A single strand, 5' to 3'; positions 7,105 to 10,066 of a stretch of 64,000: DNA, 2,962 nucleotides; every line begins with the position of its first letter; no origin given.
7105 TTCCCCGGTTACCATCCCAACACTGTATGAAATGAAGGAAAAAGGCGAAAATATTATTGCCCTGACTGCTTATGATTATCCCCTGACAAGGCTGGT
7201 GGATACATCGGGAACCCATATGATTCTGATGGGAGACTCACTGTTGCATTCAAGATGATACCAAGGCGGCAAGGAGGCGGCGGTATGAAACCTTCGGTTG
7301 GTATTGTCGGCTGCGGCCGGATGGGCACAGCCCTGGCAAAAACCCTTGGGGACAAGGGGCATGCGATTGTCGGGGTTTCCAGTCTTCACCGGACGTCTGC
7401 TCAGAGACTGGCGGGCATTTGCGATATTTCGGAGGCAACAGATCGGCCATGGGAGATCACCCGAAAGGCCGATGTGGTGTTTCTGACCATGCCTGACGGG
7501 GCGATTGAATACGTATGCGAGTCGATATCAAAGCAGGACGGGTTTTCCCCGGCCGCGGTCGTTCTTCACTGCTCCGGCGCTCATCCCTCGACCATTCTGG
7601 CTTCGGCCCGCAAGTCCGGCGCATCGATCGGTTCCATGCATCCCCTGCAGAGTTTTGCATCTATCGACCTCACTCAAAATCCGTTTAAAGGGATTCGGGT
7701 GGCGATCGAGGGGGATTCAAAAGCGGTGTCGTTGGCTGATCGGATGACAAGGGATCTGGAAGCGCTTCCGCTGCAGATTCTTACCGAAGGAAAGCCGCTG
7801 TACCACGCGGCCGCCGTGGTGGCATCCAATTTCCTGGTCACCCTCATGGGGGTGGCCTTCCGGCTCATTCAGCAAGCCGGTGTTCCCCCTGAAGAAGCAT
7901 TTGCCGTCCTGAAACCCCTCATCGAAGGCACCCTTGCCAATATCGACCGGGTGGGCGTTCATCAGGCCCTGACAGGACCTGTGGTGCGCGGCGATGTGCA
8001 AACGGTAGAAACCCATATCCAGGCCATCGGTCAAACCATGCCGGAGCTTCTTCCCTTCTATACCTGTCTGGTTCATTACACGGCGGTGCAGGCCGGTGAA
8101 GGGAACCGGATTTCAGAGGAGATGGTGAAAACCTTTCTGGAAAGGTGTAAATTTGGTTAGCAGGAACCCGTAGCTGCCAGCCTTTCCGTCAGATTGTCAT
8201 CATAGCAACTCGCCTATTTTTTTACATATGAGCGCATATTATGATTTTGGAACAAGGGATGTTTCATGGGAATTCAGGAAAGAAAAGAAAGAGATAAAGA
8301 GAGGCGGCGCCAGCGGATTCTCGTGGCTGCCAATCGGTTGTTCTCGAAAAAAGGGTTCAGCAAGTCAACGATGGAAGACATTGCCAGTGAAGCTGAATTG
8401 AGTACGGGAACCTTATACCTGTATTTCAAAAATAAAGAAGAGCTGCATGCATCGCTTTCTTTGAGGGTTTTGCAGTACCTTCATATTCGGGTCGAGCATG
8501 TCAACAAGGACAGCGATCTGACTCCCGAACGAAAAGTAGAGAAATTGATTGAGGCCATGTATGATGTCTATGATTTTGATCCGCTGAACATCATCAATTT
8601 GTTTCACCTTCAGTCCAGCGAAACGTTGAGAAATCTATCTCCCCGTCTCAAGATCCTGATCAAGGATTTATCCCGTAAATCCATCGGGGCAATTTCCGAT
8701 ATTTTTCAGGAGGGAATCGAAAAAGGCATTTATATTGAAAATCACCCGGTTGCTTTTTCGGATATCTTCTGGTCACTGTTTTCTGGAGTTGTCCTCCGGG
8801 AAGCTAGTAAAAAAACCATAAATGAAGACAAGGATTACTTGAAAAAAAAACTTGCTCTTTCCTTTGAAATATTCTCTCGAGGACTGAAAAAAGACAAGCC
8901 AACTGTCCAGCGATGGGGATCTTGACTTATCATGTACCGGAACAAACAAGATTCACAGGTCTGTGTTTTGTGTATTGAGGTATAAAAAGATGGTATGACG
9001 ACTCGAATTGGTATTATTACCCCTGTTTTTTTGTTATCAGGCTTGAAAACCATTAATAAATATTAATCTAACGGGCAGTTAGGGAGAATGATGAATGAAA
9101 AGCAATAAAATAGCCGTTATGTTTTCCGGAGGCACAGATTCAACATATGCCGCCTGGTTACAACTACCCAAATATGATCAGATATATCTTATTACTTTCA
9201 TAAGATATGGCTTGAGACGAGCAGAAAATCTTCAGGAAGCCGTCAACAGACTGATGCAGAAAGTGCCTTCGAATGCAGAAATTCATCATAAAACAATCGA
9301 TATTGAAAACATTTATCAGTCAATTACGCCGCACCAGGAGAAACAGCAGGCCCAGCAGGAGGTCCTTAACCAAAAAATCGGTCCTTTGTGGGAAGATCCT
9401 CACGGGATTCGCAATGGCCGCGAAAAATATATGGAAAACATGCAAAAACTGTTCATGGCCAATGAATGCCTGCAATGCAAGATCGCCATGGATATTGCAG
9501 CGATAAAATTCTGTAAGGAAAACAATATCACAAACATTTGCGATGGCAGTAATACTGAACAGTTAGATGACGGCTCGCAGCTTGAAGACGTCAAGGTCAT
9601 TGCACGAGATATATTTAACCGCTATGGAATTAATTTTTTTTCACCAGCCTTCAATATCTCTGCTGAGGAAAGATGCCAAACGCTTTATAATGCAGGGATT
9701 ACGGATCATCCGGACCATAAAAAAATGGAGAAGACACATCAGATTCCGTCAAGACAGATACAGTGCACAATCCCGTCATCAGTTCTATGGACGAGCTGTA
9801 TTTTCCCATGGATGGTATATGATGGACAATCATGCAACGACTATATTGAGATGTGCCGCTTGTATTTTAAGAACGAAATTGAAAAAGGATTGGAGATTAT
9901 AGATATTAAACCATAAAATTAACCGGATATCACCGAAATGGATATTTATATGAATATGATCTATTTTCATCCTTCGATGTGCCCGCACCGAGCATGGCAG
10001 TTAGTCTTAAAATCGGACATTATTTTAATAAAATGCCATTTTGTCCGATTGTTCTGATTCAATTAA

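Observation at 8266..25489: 17-kb TetR / TRAP / CoA-ligase / split B12-mutase / PrpD / beta-oxidation cluster with no acyl-CoA dehydrogenase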

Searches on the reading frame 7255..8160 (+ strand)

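Call 4: search_protein_families(library=pfam, proteins=[window:7255-8160:+])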
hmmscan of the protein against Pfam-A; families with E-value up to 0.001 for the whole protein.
window:7255-8160:+ (301 aa): 7 families
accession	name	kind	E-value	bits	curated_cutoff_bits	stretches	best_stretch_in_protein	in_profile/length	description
PF10728.14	DUF2520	-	2.7e-36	124.5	25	1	149-273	3-122/125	Domain of unknown function (DUF2520)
PF10727.15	Rossmann-like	-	4.3e-15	56.1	23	1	14-130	16-131/131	Rossmann-like domain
PF03807.23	F420_oxidored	-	3.4e-10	40.8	21.6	1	15-93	2-80/94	NADP oxidoreductase coenzyme F420-dependent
PF03446.21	NAD_binding_2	-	2.7e-06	27.9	21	1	15-112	2-98/161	NAD binding domain of 6-phosphogluconate dehydrogenase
PF07991.19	KARI_N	-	0.00035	20.6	20.6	1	14-89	6-78/165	Acetohydroxy acid isomeroreductase, NADPH-binding domain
PF02826.25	2-Hacid_dh_C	-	0.00036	20.4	25.1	1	14-80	38-100/178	D-isomer specific 2-hydroxyacid dehydrogenase, NAD binding domain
PF01210.29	NAD_Gly3P_dh_N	-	0.00049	20.5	23.1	0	15-42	2-29/158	NAD-dependent glycerol-3-phosphate dehydrogenase N-terminus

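Call 6: search_protein_families(library=ncbifam, proteins=[window:7255-8160:+], max_evalue=0.00001)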
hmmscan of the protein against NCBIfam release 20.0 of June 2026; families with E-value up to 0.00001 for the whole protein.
window:7255-8160:+ (301 aa): 1 family
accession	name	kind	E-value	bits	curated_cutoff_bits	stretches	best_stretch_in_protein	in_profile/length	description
NF005650.0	PRK07417.1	equivalog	6.3e-07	28.9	290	1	14-131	3-115/281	prephenate/arogenate dehydrogenase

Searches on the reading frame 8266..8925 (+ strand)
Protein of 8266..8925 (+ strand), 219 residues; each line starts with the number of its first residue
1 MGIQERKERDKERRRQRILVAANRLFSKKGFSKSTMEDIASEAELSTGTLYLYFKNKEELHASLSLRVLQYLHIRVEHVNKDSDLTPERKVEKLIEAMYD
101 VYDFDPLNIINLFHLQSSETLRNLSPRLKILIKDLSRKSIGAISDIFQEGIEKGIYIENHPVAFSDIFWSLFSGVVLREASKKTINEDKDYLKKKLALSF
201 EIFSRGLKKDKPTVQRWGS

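Call 3: search_protein_families(library=pfam, proteins=[window:8266-8925:+])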
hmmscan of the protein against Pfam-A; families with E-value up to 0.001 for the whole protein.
window:8266-8925:+ (219 aa): 1 family
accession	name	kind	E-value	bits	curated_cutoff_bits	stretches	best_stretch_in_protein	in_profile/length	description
PF00440.29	TetR_N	-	1.6e-16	60.3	24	1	18-60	1-43/47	Bacterial regulatory proteins, tetR family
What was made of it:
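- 8266..8925 (+): TetR-family regulator. PF00440 (call 3).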

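Call 5: search_protein_families(library=ncbifam, proteins=[window:8266-8925:+], max_evalue=0.00001)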
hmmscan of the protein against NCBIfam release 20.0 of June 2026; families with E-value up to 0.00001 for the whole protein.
window:8266-8925:+ (219 aa): 19 families
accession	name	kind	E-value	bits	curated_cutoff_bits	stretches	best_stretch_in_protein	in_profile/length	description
NF053878.1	FATransRegFadRBac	equivalog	8.2e-16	58.3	200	1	14-163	4-147/190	fatty acid metabolism transcriptional regulator FadR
NF041196.1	ScbR_bind_reg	equivalog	3.6e-13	50.1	150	1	12-86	5-79/191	ScbR family autoregulator-binding transcription factor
TIGR03384.1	betaine_BetI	equivalog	3e-12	46.6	201.3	1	9-106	4-100/189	choline-binding transcriptional repressor BetI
NF051852.1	efflux_TF_MtrR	exception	5.4e-12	45.9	280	1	11-100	8-97/205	multidrug efflux system transcriptional repressor MtrR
NF001978.0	PRK00767.1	equivalog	3.5e-11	43.3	118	1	11-105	7-101/197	transcriptional regulator BetI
NF051457.1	acryl_TF_AcuR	equivalog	1.8e-10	40.5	247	1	5-185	9-189/204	acrylate utilization transcriptional regulator AcuR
NF050111.1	TransRegSACE7040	equivalog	2.6e-10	40.5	250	1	14-137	2-119/186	SACE_7040 family transcriptional regulator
NF007949.0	PRK10668.1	equivalog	4.5e-10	39.4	271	1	9-63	7-61/216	multidrug efflux transporter transcriptional repressor AcrR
NF007430.0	PRK09975.1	equivalog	2.4e-09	36.6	274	1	6-97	4-96/220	acrEF/envCD operon transcriptional regulator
NF037937.1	septum_RefZ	equivalog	2.5e-09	37.3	180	1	15-98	1-85/195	forespore capture DNA-binding protein RefZ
TIGR03613.1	RutR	equivalog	2.7e-09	37.2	368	1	6-135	1-127/202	pyrimidine utilization regulatory protein R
NF033703.1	transcr_KstR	equivalog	5.4e-09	35.9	280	1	12-103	6-96/185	cholesterol catabolism transcriptional regulator KstR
NF058643.1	TranRegCurRPseudo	equivalog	1.4e-08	34.7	300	1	13-179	7-172/193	TetR family transcriptional repressor CurR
NF011572.0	PRK14996.1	equivalog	2e-08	34.3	144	1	10-79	5-73/192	TetR family transcriptional regulator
NF053731.1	TransRegFasRMycb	equivalog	2.3e-08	34.1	330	1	11-105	9-102/199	HTH-type transcriptional activator FasR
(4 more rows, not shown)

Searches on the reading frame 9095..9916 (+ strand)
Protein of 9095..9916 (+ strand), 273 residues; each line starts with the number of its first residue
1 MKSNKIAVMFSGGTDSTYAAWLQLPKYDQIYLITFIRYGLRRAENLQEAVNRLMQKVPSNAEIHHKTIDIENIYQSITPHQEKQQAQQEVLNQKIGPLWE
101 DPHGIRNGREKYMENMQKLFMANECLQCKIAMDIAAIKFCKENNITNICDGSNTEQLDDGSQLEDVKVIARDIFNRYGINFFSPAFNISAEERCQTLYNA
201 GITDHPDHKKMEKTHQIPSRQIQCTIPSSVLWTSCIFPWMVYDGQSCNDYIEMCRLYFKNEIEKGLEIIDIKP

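Call 3: search_protein_families(library=pfam, proteins=[window:9095-9916:+])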
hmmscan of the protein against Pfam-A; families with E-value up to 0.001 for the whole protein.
window:9095-9916:+ (273 aa): 2 families
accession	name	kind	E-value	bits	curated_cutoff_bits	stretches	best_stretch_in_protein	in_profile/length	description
PF06508.19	QueC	-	3.3e-07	30.5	22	1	6-75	2-65/210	Queuosine biosynthesis protein QueC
PF02568.20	ThiI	-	9.1e-05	22.6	20.5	0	4-84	4-86/197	Thiamine biosynthesis protein (ThiI)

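Call 5: search_protein_families(library=ncbifam, proteins=[window:9095-9916:+], max_evalue=0.00001)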
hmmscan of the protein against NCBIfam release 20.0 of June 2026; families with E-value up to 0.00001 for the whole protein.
window:9095-9916:+ (273 aa): 1 family
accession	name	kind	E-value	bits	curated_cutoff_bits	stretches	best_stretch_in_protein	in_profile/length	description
TIGR00364.1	TIGR00364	equivalog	2.8e-07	30.3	150.3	1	8-78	3-67/201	7-cyano-7-deazaguanine synthase QueC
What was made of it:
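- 9095..9916 (+): PP-loop ATPase (SGGTDS motif), function unknown. Weak QueC/ThiI hits (calls 3, 5).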
